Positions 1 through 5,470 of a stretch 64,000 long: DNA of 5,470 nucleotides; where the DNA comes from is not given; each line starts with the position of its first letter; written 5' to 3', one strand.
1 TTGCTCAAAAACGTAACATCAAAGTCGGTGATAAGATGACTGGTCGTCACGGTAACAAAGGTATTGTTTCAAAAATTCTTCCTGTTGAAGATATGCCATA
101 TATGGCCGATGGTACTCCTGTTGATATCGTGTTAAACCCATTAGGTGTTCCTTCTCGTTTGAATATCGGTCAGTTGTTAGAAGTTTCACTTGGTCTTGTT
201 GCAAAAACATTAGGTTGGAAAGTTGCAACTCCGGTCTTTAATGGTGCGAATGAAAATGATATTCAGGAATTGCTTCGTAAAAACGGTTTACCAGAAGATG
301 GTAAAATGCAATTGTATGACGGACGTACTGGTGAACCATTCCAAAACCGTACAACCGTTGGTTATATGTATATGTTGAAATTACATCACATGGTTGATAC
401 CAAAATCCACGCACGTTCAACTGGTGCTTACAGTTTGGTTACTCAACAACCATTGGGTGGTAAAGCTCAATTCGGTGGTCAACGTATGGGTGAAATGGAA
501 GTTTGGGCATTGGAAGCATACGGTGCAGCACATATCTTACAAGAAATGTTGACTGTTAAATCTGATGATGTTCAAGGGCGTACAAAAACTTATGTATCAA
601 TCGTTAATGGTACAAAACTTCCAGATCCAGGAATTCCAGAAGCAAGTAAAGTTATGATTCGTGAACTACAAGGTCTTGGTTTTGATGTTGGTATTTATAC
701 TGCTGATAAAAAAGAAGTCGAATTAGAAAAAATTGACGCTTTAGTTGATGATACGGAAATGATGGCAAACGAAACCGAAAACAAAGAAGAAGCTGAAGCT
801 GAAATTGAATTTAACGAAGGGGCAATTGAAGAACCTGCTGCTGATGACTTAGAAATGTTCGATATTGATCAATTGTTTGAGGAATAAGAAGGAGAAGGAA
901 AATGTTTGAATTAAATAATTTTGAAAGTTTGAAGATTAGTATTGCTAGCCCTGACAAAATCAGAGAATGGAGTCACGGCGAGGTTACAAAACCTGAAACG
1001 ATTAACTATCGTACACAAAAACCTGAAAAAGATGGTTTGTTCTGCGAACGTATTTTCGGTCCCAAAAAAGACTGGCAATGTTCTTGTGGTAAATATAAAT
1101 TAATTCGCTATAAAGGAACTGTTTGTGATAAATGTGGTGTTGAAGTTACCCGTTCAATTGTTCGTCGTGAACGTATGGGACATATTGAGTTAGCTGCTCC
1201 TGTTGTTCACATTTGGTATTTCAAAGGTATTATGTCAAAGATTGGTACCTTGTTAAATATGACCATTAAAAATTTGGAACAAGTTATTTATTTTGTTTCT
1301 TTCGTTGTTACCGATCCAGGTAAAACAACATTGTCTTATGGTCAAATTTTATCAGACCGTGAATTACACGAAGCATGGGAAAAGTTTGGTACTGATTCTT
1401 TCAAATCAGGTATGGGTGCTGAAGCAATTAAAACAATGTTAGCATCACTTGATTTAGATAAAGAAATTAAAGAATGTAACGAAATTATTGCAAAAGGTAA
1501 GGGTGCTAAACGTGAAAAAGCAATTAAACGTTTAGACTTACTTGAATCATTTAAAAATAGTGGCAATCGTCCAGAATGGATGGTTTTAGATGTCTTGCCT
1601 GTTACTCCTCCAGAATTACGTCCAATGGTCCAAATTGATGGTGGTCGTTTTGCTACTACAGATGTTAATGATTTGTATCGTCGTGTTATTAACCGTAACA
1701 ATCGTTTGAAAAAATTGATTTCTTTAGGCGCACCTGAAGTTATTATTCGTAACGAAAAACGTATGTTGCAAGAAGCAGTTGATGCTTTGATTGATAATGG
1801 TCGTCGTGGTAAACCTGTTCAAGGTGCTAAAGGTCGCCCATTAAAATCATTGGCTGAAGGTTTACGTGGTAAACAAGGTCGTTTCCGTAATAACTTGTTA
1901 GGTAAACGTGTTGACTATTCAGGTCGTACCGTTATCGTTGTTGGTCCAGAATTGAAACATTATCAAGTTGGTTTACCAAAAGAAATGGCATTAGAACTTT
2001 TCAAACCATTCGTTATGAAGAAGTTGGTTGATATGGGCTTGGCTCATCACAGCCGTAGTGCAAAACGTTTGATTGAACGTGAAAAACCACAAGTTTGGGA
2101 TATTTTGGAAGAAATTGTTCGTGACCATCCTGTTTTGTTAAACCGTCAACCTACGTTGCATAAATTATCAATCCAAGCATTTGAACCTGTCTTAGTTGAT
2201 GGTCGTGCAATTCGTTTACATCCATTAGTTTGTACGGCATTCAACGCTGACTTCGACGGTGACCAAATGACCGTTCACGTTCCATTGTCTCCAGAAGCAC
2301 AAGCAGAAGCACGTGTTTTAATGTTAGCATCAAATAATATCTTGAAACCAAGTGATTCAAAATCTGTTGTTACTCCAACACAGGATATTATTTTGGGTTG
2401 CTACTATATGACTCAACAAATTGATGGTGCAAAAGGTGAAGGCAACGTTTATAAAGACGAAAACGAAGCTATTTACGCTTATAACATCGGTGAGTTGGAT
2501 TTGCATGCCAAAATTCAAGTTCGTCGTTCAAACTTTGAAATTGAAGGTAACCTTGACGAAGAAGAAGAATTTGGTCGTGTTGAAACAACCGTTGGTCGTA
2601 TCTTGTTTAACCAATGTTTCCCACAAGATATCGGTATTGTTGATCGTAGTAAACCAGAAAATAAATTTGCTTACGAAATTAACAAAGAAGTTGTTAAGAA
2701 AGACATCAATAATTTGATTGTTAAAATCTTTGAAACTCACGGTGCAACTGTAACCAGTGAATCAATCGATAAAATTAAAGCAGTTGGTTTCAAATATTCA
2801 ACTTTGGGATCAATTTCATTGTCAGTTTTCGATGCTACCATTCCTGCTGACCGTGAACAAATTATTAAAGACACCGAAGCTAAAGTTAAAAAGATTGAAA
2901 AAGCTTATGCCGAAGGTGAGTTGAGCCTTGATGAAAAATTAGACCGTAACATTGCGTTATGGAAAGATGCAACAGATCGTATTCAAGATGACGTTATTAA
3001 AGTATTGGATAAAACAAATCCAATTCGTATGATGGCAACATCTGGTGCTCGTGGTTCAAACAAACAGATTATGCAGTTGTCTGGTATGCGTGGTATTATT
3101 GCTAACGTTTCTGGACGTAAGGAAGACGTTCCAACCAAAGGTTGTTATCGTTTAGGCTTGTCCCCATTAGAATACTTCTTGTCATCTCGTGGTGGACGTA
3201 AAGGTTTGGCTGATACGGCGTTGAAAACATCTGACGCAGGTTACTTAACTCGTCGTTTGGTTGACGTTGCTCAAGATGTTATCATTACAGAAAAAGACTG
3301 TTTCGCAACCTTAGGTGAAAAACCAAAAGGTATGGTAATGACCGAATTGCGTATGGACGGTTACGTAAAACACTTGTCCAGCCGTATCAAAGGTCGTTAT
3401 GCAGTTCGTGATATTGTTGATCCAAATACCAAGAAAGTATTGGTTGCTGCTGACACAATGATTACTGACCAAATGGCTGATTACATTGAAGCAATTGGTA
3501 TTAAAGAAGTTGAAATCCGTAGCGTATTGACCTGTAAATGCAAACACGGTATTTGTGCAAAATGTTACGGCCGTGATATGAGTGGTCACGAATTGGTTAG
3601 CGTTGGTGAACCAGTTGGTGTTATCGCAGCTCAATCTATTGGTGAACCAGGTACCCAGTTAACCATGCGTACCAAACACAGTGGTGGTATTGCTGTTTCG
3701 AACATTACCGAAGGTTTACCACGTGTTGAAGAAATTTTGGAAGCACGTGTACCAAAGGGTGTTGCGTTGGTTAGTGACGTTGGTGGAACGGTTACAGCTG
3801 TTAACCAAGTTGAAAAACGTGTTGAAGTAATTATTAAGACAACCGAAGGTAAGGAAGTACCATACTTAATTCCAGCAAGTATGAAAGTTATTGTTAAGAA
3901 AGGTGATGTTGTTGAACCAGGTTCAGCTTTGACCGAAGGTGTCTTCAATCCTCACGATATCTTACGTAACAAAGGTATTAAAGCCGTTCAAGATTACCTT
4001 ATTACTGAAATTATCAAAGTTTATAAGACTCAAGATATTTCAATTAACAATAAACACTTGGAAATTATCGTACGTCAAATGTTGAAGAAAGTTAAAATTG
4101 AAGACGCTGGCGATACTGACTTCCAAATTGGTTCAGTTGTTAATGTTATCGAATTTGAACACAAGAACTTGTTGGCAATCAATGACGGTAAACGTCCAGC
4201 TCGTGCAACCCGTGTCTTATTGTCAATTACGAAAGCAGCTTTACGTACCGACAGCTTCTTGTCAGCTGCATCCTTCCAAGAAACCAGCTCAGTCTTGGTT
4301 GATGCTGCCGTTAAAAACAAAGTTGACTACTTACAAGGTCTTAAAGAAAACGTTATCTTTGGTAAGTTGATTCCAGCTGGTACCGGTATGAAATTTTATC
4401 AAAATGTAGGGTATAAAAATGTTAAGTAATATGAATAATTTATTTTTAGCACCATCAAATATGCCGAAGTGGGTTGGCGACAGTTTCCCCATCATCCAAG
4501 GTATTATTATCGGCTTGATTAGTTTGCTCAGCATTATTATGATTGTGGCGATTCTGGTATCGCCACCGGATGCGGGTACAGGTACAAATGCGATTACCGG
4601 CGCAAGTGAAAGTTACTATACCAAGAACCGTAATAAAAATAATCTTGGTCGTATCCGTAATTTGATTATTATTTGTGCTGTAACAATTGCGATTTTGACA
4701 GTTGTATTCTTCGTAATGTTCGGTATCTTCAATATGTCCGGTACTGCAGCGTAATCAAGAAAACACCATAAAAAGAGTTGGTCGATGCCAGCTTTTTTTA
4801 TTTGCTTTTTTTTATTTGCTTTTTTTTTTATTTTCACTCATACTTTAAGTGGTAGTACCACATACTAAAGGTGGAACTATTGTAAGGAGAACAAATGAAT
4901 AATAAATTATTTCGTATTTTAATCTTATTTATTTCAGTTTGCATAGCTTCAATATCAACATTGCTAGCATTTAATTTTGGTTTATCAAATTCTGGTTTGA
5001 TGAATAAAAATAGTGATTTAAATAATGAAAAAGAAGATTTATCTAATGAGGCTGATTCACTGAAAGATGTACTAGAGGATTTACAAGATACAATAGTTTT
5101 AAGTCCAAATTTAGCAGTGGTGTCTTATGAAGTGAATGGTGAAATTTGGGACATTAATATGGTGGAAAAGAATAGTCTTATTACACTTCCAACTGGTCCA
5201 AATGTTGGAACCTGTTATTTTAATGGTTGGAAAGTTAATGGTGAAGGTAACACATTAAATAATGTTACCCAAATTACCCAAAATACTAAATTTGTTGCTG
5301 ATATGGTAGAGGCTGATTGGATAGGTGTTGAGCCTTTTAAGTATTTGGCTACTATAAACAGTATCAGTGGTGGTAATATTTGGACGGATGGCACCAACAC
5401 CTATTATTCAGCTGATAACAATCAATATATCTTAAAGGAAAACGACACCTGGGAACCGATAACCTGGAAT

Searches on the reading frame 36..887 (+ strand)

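Call 14: search_protein_families(library=pfam, proteins=[window:36-887:+], max_evalue=0.01)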
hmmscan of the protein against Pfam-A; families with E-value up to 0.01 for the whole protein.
window:36-887:+ (283 aa): 2 families
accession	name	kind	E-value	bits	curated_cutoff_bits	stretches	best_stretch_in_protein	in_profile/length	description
PF00562.33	RNA_pol_Rpb2_6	-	2.6e-66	224.7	23.4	1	1-145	227-373/373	RNA polymerase Rpb2, domain 6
PF04560.25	RNA_pol_Rpb2_7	-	1.7e-25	89.7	32.1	1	147-221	1-85/87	RNA polymerase Rpb2, domain 7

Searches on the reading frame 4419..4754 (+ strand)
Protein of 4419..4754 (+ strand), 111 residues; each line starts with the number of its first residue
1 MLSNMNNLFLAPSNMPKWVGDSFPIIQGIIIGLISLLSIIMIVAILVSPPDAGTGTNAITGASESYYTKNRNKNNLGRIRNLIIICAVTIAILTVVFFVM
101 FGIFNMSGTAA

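Call 14: search_protein_families(library=pfam, proteins=[window:4419-4754:+], max_evalue=0.01)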
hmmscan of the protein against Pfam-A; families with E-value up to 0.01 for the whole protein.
window:4419-4754:+ (111 aa): 2 families
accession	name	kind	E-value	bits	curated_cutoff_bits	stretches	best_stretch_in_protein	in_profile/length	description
PF03840.19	SecG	-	9e-05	22.9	29.2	1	29-97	1-67/70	Preprotein translocase SecG subunit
PF06166.18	DUF979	-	0.0027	17.5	26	1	16-100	26-109/307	Protein of unknown function (DUF979)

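Call 19: find_encoding_contigs(protein=window:4419-4754:+, flank=6000, max_places=10)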
Protein window:4419-4754:+ (111 aa): no gene with exactly this product is on record in the collection.

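Call 27: find_encoding_contigs(protein=window:4431-4754:+, flank=6000, max_places=10)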
Protein window:4431-4754:+ (107 aa): no gene with exactly this product is on record in the collection.

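Call 29: find_homologous_proteins(query=window:4419-4751:+, max_evalue=1e-10)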
Query window:4419-4751:+ (111 aa): 136 proteins with E <= 1e-10 among 149 candidates; the best 120 are listed.
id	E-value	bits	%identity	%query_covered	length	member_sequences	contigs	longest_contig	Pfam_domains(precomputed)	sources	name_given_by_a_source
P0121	3.0e-62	225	99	100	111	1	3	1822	-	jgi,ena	-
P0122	9.0e-62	224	98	100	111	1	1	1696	-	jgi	-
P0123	6.5e-60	218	99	96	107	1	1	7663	-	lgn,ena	-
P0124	6.7e-60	218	99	96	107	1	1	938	-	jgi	-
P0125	1.2e-58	214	97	96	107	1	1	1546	-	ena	-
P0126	1.8e-57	210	92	97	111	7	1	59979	-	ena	-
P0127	5.3e-57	208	87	100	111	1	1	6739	-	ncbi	-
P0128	9.4e-56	204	86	100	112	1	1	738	-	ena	-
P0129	1.2e-55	204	90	97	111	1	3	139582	-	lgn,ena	-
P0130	1.9e-55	203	89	97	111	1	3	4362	-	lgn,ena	-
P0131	2.0e-55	203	85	100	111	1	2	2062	-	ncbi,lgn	-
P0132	6.5e-55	202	84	100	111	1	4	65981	-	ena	-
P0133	8.8e-55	201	88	95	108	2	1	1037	-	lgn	-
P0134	8.8e-55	201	89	97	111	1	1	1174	-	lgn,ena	-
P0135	2.0e-54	200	85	100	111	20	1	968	-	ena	-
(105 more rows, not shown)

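Call 30: find_encoding_contigs(protein=P0121, flank=3000, max_places=10)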
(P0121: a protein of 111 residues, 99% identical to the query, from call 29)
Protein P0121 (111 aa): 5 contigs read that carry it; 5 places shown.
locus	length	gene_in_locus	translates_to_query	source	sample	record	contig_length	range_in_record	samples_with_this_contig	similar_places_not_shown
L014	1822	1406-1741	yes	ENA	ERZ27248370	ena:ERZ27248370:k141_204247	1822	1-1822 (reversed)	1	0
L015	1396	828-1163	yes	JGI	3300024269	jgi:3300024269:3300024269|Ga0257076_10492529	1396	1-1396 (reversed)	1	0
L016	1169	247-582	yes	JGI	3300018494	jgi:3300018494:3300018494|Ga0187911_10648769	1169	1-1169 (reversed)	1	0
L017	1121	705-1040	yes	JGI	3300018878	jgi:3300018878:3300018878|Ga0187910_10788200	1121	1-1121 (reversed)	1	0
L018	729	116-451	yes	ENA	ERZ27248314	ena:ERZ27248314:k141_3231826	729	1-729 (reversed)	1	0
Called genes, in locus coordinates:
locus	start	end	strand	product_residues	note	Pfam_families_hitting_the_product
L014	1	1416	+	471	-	?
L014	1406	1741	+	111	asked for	-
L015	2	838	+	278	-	PF04998:RNA_pol_Rpb1_5, PF01333:Apocytochr_F_C (weak), PF04998:RNA_pol_Rpb1_5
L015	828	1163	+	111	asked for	-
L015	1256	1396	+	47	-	?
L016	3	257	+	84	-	?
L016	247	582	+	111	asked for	-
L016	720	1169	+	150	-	?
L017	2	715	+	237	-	?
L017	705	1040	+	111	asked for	-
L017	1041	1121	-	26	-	?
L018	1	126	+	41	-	?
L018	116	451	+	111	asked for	-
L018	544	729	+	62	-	?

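Call 31: find_encoding_contigs(protein=P0123, flank=3000, max_places=10)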
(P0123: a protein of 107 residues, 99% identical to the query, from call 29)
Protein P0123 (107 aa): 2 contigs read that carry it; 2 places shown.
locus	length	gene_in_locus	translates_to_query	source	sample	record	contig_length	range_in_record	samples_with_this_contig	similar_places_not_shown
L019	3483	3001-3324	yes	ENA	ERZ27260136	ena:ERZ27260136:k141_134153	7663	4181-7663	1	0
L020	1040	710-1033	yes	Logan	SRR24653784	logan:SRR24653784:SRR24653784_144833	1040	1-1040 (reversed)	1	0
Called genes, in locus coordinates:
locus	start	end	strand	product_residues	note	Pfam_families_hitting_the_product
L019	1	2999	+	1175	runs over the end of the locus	PF04997:RNA_pol_Rpb1_1, PF00623:RNA_pol_Rpb1_2, PF04983:RNA_pol_Rpb1_3, PF05000:RNA_pol_Rpb1_4, PF04998:RNA_pol_Rpb1_5, PF01333:Apocytochr_F_C (faint)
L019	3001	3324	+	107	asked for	-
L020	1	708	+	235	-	?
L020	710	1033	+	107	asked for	-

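Call 32: find_encoding_contigs(protein=P0122, flank=3000, max_places=10)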
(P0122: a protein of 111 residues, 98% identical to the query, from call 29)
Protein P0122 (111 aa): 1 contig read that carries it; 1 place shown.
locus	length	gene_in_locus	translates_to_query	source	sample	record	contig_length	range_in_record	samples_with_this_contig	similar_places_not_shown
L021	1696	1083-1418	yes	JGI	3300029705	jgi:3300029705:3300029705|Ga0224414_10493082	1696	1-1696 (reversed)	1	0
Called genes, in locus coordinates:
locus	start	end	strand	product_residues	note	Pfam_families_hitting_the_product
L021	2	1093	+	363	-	PF04998:RNA_pol_Rpb1_5, PF01333:Apocytochr_F_C (weak)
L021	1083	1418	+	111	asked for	-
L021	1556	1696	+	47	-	?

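Call 35: find_encoding_contigs(protein=P0126, flank=10000, max_places=6)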
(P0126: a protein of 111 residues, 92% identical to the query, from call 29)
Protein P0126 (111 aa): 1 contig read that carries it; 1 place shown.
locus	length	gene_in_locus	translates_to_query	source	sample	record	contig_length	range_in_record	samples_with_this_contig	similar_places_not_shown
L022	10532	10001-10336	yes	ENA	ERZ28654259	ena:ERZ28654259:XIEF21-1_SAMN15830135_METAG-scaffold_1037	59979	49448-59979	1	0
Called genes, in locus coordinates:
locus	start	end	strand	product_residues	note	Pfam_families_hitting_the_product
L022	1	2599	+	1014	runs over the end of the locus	-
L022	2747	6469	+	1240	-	PF04563:RNA_pol_Rpb2_1, PF04561:RNA_pol_Rpb2_2, PF04565:RNA_pol_Rpb2_3, PF10385:RNA_pol_Rpb2_45, PF00562:RNA_pol_Rpb2_6, PF04560:RNA_pol_Rpb2_7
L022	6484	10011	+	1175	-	PF04997:RNA_pol_Rpb1_1, PF00623:RNA_pol_Rpb1_2, PF04983:RNA_pol_Rpb1_3, PF05000:RNA_pol_Rpb1_4, PF04998:RNA_pol_Rpb1_5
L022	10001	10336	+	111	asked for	-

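Call 36: find_encoding_contigs(protein=P0129, flank=10000, max_places=6)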
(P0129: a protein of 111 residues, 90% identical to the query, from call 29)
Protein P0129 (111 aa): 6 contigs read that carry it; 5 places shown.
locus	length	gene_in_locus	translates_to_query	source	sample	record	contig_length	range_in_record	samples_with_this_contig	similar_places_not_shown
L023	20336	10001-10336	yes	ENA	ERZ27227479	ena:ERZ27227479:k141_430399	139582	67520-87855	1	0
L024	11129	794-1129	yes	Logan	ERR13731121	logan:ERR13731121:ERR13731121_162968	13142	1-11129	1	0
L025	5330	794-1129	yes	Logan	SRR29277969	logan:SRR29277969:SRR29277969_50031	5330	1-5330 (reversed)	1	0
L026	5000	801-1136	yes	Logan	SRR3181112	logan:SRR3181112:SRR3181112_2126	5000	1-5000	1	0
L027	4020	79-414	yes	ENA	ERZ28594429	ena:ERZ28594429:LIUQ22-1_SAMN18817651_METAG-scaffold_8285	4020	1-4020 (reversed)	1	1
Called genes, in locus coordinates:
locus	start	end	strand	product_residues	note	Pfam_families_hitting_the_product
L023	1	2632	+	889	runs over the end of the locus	-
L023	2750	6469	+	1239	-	PF04563:RNA_pol_Rpb2_1, PF04561:RNA_pol_Rpb2_2, PF04565:RNA_pol_Rpb2_3, PF10385:RNA_pol_Rpb2_45, PF00562:RNA_pol_Rpb2_6, PF04560:RNA_pol_Rpb2_7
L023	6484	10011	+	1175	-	PF04997:RNA_pol_Rpb1_1, PF00623:RNA_pol_Rpb1_2, PF04983:RNA_pol_Rpb1_3, PF05000:RNA_pol_Rpb1_4, PF04998:RNA_pol_Rpb1_5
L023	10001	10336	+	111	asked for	-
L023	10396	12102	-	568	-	PF08206:OB_RNB, PF17876:CSD2, PF00773:RNB, PF00575:S1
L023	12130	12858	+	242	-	PF00571:CBS (faint)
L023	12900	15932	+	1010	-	PF00133:tRNA-synt_1, PF09334:tRNA-synt_1g (faint), PF08264:Anticodon_1, PF19302:DUF5915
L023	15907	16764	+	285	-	PF10672:Methyltrans_SAM, PF05175:MTS (weak), PF03602:Cons_hypoth95 (weak), PF09445:Methyltransf_15 (weak)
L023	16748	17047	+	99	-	PF11969:DcpS_C, PF01230:HIT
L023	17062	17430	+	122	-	-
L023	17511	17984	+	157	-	PF03449:GreA_GreB_N, PF01272:GreA_GreB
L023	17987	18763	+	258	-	PF01026:TatD_DNase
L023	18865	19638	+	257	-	PF00398:RrnaAD, PF13649:Methyltransf_25 (weak)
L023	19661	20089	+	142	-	-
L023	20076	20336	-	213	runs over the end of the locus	PF02475:TRM5-TYW2_MTfase, PF05175:MTS, PF06325:PrmA, PF13847:Methyltransf_31, PF02390:Methyltransf_4 (weak), PF08241:Methyltransf_11 (weak), PF08242:Methyltransf_12 (weak), PF13649:Methyltransf_25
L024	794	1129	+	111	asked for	-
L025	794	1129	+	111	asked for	-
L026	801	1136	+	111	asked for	-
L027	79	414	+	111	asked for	-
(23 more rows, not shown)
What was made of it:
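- Tried and rejected: I got round this with close SecG homologues (calls 29-32, 35, 36).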

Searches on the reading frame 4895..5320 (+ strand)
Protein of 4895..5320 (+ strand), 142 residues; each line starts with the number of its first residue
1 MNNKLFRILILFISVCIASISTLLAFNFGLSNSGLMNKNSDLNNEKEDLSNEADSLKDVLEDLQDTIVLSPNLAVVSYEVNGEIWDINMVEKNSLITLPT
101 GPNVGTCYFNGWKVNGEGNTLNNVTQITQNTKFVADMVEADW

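Call 34: find_homologous_proteins(query=window:4895-5320:+, max_evalue=0.00001)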
Query seq(142 aa) (142 aa): 2 proteins with E <= 0.00001 among 12 candidates.
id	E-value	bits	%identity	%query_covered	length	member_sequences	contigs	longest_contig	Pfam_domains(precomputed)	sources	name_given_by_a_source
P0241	7.9e-25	105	64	60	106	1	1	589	-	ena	-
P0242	1.8e-21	94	93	38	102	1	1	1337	-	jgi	-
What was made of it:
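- Tried and rejected: A protein search with the N-terminal 142 aa gave only 2 hits (call 34).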
